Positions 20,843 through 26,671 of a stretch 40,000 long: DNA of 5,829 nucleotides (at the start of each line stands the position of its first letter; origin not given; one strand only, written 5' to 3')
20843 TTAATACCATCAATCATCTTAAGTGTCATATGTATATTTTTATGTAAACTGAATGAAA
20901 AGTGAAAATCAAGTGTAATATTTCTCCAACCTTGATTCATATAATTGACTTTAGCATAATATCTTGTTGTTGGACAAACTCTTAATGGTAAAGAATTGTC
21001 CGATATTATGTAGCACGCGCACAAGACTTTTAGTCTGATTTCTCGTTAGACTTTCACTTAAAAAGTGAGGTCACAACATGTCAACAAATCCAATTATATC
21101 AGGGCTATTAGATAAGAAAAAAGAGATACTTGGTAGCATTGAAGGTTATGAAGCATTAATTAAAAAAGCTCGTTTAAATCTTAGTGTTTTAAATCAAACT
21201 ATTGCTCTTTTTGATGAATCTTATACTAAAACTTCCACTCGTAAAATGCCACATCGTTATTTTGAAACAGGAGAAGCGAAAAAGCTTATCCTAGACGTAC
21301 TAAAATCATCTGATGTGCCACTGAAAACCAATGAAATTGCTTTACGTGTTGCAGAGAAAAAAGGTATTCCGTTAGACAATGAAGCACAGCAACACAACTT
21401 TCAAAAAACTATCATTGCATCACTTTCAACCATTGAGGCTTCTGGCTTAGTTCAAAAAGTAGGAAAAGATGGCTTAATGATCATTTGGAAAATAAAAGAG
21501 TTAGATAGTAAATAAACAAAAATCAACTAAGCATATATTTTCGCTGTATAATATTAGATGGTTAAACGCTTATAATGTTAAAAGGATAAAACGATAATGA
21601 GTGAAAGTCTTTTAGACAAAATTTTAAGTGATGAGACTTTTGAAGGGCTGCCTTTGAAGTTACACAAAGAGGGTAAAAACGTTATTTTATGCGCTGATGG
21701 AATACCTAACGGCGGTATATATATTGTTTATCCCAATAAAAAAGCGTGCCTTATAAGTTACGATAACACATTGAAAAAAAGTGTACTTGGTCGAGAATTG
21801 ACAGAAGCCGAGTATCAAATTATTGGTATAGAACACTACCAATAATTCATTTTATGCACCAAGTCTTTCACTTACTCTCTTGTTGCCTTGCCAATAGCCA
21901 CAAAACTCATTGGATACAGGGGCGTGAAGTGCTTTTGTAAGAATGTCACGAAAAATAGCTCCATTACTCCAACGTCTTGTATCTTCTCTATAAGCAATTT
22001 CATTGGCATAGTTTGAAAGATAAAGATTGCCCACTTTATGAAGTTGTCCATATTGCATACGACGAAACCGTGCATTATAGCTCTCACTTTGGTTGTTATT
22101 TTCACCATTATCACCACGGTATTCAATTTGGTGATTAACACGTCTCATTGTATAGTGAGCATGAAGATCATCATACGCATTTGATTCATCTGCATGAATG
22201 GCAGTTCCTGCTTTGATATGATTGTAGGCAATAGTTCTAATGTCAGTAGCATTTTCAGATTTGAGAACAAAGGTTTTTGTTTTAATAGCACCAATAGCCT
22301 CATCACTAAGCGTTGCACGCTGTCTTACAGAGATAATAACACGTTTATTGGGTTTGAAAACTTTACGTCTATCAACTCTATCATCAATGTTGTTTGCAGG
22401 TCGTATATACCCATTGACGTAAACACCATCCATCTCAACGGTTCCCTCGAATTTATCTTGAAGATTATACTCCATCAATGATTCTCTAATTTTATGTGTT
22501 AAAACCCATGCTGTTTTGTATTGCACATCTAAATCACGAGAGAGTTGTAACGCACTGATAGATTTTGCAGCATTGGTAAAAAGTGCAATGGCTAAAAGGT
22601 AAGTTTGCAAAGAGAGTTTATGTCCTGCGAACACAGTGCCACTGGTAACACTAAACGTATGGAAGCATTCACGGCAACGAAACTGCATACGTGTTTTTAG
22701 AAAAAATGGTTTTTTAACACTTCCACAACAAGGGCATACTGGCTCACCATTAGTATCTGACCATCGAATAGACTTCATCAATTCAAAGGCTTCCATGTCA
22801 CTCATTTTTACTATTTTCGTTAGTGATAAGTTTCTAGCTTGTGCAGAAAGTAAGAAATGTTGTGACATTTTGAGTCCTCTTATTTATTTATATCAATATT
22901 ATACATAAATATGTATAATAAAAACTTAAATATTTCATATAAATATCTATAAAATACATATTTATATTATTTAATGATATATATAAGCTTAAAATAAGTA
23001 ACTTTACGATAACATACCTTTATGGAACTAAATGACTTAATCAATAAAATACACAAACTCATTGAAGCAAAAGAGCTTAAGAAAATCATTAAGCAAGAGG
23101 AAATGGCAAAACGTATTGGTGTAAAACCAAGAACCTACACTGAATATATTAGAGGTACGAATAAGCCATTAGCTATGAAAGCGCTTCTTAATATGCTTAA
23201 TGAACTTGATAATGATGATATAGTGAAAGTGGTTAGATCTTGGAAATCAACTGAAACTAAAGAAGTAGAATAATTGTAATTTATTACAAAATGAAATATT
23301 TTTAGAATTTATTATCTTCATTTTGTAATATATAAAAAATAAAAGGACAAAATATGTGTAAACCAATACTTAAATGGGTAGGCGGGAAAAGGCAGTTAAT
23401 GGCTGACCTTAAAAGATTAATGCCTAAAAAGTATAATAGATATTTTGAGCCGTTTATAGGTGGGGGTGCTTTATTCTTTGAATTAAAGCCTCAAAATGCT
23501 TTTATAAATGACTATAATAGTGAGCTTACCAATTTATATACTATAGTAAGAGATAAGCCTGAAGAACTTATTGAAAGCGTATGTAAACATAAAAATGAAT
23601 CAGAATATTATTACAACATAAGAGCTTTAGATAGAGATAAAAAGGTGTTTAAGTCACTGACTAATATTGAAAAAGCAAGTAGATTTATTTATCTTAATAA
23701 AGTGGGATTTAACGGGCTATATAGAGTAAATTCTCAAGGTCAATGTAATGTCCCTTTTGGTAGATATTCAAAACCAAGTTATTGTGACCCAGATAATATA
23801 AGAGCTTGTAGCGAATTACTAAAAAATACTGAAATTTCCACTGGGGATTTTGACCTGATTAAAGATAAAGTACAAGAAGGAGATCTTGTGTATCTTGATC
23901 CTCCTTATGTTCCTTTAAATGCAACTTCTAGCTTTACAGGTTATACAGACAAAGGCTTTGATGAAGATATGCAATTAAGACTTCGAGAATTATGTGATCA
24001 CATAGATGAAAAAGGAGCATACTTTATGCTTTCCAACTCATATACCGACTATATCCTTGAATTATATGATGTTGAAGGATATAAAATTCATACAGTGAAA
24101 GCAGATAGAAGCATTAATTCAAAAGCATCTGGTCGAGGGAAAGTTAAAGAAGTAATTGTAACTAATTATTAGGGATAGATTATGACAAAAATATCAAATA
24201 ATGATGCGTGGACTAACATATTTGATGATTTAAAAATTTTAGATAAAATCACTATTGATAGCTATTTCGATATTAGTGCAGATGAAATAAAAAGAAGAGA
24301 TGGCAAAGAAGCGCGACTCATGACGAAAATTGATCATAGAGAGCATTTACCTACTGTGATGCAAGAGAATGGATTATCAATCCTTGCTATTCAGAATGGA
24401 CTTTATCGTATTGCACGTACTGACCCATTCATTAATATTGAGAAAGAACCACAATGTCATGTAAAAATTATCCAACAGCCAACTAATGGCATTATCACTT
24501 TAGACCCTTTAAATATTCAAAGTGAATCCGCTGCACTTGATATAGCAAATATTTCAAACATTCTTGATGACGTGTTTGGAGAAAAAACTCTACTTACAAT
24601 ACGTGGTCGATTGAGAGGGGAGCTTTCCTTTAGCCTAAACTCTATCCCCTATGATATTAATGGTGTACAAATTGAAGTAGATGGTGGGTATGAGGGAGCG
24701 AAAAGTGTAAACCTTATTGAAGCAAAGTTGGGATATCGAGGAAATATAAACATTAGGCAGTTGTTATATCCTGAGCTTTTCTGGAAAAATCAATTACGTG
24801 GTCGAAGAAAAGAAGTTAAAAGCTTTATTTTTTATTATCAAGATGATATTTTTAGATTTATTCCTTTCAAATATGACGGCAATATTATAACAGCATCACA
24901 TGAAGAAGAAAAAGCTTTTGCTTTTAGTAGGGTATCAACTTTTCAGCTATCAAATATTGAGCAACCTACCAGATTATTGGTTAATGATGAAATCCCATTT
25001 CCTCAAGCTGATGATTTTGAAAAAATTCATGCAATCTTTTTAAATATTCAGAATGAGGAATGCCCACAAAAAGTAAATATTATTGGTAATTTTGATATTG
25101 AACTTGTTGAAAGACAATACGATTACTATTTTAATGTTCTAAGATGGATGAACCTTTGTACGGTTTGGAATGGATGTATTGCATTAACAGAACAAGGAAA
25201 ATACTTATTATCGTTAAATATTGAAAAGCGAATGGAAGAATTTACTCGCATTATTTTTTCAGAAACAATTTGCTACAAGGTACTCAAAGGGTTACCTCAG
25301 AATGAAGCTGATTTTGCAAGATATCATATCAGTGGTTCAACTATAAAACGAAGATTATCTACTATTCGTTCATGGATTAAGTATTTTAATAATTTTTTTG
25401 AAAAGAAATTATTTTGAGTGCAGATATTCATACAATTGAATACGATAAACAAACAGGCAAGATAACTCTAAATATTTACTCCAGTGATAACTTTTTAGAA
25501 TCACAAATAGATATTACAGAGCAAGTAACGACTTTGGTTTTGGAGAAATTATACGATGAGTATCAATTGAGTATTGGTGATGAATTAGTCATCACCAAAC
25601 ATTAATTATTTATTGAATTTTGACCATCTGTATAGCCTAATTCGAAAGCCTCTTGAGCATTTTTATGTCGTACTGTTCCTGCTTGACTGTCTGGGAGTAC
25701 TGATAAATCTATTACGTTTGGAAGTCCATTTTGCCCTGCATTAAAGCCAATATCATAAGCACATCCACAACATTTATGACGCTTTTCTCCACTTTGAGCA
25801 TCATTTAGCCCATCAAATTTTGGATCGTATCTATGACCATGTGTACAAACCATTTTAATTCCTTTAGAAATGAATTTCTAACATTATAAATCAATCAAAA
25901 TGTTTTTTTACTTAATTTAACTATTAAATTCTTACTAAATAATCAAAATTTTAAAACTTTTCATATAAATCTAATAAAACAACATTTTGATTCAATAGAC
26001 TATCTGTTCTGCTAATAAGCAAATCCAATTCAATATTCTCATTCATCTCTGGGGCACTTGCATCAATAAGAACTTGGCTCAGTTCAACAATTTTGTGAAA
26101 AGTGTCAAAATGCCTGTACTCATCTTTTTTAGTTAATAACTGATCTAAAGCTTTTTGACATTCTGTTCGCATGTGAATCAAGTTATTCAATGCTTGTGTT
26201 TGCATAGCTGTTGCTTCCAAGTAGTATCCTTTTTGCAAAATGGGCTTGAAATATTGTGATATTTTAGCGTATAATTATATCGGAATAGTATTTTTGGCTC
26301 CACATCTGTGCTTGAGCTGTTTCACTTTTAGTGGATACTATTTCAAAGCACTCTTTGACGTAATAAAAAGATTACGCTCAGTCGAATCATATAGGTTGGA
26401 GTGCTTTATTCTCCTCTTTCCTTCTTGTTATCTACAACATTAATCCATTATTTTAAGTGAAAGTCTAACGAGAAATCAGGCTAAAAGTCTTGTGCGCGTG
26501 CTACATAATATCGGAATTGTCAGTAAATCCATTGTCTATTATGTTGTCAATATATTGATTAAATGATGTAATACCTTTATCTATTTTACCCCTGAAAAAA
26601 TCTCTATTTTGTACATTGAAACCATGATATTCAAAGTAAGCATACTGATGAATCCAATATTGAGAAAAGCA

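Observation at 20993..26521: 5.5-kb element with 63-bp terminal inverted repeats and an 8-bp TSD, carrying an R-M system, inserted inside a tyrosine recombinase gene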

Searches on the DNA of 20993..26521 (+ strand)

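Call 9: search_dna_similar(query=window:20993-26521:+, collection=plasmids, mode=near, max_rows=25)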
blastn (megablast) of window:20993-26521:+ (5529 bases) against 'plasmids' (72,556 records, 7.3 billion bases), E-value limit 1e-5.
No match.

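Call 10: search_dna_similar(query=window:20993-26521:+, collection=phages, mode=near, max_rows=15)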
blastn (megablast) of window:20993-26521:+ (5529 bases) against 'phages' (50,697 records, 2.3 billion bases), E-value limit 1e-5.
No match.

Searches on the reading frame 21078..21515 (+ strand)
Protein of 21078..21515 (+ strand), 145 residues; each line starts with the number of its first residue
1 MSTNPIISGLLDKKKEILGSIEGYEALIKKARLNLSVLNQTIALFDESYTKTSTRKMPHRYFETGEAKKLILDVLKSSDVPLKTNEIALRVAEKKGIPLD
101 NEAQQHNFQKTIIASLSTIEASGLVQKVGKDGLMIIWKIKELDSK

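Call 6: search_protein_families(library=pfam, proteins=[window:21078-21515:+], max_evalue=0.01)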
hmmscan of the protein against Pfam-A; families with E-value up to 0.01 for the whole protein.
window:21078-21515:+ (145 aa): 0 families

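Call 27: search_protein_families(library=ncbifam, proteins=[window:21078-21515:+], max_evalue=0.01)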
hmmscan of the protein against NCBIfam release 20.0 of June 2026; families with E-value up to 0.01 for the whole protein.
window:21078-21515:+ (145 aa): 0 families

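Call 35: search_protein_families(library=padloc, proteins=[window:21078-21515:+], max_evalue=0.01)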
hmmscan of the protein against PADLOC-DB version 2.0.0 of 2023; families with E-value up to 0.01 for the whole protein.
window:21078-21515:+ (145 aa): 0 families

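Call 70: find_homologous_proteins(query=window:21078-21515:+)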
Query window:21078-21515:+ (145 aa): 26 proteins with E <= 0.001 among 73 candidates.
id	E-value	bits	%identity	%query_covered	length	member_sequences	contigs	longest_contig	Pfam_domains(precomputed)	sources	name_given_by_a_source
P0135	8.6e-79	280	94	100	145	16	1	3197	-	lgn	-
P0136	1.6e-76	273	92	100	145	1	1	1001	-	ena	-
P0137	4.1e-75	268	89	99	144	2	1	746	-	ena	-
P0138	1.5e-73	263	87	99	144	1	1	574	-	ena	-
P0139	4.8e-73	261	85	99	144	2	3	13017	-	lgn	-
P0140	6.4e-73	261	88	99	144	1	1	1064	-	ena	-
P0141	9.2e-73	260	87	99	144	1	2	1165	-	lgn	-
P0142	3.4e-72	259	87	99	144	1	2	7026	-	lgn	-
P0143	3.9e-72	258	87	99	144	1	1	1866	-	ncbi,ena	-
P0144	7.2e-72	258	86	99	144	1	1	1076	-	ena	-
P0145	7.8e-72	257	86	99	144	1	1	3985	-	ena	-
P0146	9.5e-72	257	86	99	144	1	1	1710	-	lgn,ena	-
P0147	1.1e-71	257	85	99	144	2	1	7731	-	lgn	-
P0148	1.1e-71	257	87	99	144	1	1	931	-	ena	-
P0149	1.1e-71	257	86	99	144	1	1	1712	-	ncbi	-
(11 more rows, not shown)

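Call 76: predict_structure(alignment_id=A4)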
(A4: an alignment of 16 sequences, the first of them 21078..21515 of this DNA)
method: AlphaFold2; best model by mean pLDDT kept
length: 145 residues; sequences in the alignment: 16
mean_pLDDT: 83.6   pTM: 0.55
mean pLDDT of the five models: 83.6, 80.1, 79.3, 78.9, 72.4
residues with pLDDT >= 90: 73; 70-90: 49; 50-70: 11; < 50: 12
segments of 3 or more residues with pLDDT < 50: 49-58
pLDDT, mean of each block of 10 residues (from residue 1): 81 96 97 91 61 44 82 93 94 88 85 90 90 89 60
secondary structure, 60 per line:
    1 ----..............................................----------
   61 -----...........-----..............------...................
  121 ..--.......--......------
elements in order: H5-50 H66-76 H84-95 H102-122 E125-131 E134-139

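Call 81: fold_search(model_id=the predicted structure, library=pdb)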
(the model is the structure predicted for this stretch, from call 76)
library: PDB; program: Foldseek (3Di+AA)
matches with E <= 10: 893; with E <= 0.001: 0
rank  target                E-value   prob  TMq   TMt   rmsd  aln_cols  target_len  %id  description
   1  9ire_A                7.8e-03  1.00  0.42  0.41   5.7       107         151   13  CRYSTAL STRUCTURE OF Bacillus cereus FERRIC UPTAKE REGULATOR (released 2025-07-23)
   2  5f5f_G                7.8e-03  1.00  0.35  0.34   4.3        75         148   15  X-ray structure of Roquin ROQ domain in complex with a Selex-derived hexa-loop RNA motif (released 2016-04-06)
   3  7kfs                  1.1e-02  1.00  0.35  0.37  12.5       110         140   14  Crystal structure of the MarR family transcriptional regulator from Variovorax paradoxus bound to Benzoic Acid (released 2021-11-10)
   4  5nbc_C                1.2e-02  1.00  0.41  0.47   3.6        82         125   13  Structure of Prokaryotic Transcription Factors (released 2018-05-16)
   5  4ets_B                1.2e-02  1.00  0.40  0.39   4.6        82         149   13  Crystal structure of Campylobacter jejuni ferric uptake regulator (released 2012-06-20)
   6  5f5f_A                1.3e-02  1.00  0.35  0.33   4.3        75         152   15  X-ray structure of Roquin ROQ domain in complex with a Selex-derived hexa-loop RNA motif (released 2016-04-06)
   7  2xig_B                1.4e-02  1.00  0.43  0.42   5.9       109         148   15  The structure of the Helicobacter pylori ferric uptake regulator Fur reveals three functional metal binding sites (released 2011-01-19)
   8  3elk_A                1.4e-02  0.99  0.35  0.47   4.1        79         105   19  Crystal structure of putative transcriptional regulator TA0346 from Thermoplasma acidophilum (released 2008-09-30)
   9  5meb_A                1.6e-02  0.97  0.34  0.42   8.8       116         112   15  Crystal structure of yeast Cdt1 C-terminal domain (released 2017-05-17)
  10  4omz_B                1.7e-02  1.00  0.36  0.51   5.7       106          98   18  Crystal Structure of NolR from Sinorhizobium fredii (released 2014-04-16)
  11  3euh_C                1.7e-02  0.99  0.38  0.28   8.0       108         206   14  Crystal Structure of the MukE-MukF Complex (released 2009-01-20)
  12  2mh2_MODEL_1_A        2.1e-02  1.00  0.40  0.83   2.0        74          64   14  Structural insights into the DNA recognition and protein interaction domains reveal fundamental homologous DNA (released 2014-04-16)
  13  5nbc_B                2.2e-02  1.00  0.38  0.42   5.5        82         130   15  Structure of Prokaryotic Transcription Factors (released 2018-05-16)
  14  2kko_MODEL_1_A        2.2e-02  0.99  0.34  0.45   6.0       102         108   19  Solution NMR structure of the homodimeric winged helix-turn-helix DNA-binding domain (fragment 1-100) Mb0332 f (released 2009-08-11)
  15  5zuz_MODEL_1_A        2.2e-02  0.99  0.37  0.49   6.3        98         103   17  Solution Structure of the DNA-Binding Domain of Rok (released 2018-10-17)
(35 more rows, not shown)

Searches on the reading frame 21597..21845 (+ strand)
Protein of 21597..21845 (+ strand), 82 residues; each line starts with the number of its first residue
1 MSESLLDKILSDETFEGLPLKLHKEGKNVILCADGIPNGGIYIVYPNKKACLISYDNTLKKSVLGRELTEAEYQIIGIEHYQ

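Call 6: search_protein_families(library=pfam, proteins=[window:21597-21845:+], max_evalue=0.01)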
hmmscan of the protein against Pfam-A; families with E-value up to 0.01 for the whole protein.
window:21597-21845:+ (82 aa): 0 families

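Call 27: search_protein_families(library=ncbifam, proteins=[window:21597-21845:+], max_evalue=0.01)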
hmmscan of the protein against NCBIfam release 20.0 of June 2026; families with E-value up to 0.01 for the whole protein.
window:21597-21845:+ (82 aa): 0 families

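Call 35: search_protein_families(library=padloc, proteins=[window:21597-21845:+], max_evalue=0.01)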
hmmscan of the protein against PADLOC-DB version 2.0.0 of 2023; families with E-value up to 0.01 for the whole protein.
window:21597-21845:+ (82 aa): 0 families
